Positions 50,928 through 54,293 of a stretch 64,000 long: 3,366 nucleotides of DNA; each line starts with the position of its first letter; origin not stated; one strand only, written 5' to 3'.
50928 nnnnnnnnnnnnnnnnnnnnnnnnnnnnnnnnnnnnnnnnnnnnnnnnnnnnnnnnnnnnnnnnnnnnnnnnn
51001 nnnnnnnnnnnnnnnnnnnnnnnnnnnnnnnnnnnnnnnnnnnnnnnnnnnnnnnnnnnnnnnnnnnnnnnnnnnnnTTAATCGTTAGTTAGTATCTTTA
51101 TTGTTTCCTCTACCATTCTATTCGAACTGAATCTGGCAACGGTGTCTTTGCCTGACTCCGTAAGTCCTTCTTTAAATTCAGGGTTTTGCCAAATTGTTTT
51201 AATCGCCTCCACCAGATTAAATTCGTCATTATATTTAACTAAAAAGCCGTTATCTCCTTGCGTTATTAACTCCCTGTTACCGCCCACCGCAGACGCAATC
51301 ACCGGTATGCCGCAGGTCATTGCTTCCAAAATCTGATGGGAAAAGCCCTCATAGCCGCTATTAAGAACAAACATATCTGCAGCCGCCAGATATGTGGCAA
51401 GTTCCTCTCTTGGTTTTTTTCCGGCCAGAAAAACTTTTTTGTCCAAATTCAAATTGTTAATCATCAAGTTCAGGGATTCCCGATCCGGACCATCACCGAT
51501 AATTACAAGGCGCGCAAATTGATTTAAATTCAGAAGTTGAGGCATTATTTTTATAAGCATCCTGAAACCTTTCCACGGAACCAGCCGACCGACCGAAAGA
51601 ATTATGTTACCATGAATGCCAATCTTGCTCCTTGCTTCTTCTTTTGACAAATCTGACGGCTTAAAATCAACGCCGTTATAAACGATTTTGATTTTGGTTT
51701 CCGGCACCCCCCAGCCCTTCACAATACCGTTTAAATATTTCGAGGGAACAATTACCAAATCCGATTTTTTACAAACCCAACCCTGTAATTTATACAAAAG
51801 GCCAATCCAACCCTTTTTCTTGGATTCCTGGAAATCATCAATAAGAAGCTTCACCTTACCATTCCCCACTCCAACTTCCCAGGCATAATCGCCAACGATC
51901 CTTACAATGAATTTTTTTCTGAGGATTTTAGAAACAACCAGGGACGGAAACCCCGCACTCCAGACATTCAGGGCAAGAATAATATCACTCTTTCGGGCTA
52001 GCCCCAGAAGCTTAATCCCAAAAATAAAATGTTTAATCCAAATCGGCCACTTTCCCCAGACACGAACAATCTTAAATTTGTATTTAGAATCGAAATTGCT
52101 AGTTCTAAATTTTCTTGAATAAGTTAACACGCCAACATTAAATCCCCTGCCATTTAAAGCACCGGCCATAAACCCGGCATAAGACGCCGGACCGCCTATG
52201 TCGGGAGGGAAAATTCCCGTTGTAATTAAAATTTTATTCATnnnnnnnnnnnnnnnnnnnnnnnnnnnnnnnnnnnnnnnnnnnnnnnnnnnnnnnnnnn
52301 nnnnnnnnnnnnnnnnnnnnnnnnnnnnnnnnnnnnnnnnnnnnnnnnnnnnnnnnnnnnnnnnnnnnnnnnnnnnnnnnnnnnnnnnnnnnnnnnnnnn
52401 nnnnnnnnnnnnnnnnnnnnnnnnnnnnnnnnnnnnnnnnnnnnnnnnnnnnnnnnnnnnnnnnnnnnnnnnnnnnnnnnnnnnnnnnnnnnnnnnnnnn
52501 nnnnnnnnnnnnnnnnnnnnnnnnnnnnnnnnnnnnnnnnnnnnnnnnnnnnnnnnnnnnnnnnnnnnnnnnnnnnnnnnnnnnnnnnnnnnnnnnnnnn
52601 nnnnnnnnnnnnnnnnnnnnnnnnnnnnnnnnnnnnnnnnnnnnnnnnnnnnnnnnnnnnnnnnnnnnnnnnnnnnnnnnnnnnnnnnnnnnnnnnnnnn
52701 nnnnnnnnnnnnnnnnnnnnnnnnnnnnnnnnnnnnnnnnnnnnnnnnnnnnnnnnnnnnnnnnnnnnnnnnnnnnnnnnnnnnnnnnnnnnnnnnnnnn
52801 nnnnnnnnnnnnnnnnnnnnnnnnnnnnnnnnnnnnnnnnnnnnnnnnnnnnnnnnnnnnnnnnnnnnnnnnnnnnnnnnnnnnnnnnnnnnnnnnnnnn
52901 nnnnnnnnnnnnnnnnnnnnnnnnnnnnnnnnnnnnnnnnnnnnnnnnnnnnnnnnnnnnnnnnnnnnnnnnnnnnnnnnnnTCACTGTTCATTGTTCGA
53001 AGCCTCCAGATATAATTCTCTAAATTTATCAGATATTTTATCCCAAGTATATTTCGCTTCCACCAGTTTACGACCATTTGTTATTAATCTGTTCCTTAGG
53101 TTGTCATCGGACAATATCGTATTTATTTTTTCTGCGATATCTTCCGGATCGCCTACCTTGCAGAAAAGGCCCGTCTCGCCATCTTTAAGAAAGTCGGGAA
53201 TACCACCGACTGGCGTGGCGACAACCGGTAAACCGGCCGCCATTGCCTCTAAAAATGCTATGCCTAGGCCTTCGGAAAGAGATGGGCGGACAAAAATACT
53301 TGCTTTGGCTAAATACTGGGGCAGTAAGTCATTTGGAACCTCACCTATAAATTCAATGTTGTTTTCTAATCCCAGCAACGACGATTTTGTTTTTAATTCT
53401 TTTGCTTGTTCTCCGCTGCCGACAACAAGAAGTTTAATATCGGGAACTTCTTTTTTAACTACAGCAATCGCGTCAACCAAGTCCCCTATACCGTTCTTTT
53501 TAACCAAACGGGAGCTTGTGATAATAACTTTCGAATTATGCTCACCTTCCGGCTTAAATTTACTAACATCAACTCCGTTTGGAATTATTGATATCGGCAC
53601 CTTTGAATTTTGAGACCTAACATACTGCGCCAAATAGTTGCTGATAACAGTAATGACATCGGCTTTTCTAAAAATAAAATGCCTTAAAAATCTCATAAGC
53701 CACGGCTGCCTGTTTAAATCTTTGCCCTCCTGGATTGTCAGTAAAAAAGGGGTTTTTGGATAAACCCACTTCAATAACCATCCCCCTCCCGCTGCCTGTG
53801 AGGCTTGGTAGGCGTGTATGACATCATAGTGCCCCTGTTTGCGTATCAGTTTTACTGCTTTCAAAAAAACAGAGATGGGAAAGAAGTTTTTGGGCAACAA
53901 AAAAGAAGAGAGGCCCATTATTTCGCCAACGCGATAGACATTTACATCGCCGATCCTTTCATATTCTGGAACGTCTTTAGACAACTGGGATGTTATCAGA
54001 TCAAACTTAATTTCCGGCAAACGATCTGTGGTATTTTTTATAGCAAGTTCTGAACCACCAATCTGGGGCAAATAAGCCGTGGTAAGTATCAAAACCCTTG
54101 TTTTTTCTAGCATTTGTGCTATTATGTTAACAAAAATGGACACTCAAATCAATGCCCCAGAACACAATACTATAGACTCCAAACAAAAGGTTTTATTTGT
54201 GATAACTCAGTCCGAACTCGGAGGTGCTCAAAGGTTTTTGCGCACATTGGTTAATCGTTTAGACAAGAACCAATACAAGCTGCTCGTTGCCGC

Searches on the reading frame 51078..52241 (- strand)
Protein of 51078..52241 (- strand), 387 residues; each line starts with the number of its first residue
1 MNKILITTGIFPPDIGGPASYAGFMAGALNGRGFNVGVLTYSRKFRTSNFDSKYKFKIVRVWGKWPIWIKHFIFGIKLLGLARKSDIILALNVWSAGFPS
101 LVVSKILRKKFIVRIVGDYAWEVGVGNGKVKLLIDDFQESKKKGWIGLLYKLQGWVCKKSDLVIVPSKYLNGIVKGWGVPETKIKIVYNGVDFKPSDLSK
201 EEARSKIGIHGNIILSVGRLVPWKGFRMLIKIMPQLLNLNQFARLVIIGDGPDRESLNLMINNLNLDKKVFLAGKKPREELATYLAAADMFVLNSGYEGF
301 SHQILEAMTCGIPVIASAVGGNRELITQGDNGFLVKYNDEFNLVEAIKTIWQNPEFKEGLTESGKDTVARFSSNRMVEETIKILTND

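Call 9: search_protein_families(library=pfam, proteins=[window:51078-52241:-], max_evalue=0.00001)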
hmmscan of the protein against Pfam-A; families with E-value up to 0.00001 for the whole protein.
window:51078-52241:- (387 aa): 6 families
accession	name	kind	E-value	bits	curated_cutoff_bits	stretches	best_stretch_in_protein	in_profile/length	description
PF00534.26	Glycos_transf_1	-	4.7e-45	153.6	26.4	1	200-365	2-170/172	Glycosyl transferases group 1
PF13692.12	Glyco_trans_1_4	-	4.7e-35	121.3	27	1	212-353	2-142/142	Glycosyl transferases group 1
PF13439.12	Glyco_transf_4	-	1.1e-12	48.7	28.5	1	15-192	1-167/170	Glycosyltransferase Family 4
PF20706.3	GT4-conflict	-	2.7e-07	30.3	26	1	208-328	194-322/385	Family 4 Glycosyltransferase in conflict systems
PF13579.12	Glyco_trans_4_4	-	3.1e-06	28.1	29.7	1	16-190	1-158/158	Glycosyl transferase 4-like domain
PF13524.12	Glyco_trans_1_2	-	6.1e-06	26.7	25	0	269-371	28-133/144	Glycosyl transferase-like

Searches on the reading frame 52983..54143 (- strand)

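Call 9: search_protein_families(library=pfam, proteins=[window:52983-54143:-], max_evalue=0.00001)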
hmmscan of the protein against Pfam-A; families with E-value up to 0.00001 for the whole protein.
window:52983-54143:- (386 aa): 6 families
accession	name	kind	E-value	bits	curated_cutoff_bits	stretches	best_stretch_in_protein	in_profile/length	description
PF00534.26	Glycos_transf_1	-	5.2e-49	166.5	26.4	1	196-359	7-171/172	Glycosyl transferases group 1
PF13692.12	Glyco_trans_1_4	-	1e-40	139.7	27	1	205-346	2-142/142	Glycosyl transferases group 1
PF13524.12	Glyco_trans_1_2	-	2.9e-15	56.9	25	1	229-373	9-141/144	Glycosyl transferase-like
PF13439.12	Glyco_transf_4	-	8.7e-15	55.6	28.5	1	28-194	1-169/170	Glycosyltransferase Family 4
PF13579.12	Glyco_trans_4_4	-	2e-12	48.2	29.7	1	48-190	22-158/158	Glycosyl transferase 4-like domain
PF20706.3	GT4-conflict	-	2.9e-10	40.1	26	1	158-372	144-383/385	Family 4 Glycosyltransferase in conflict systems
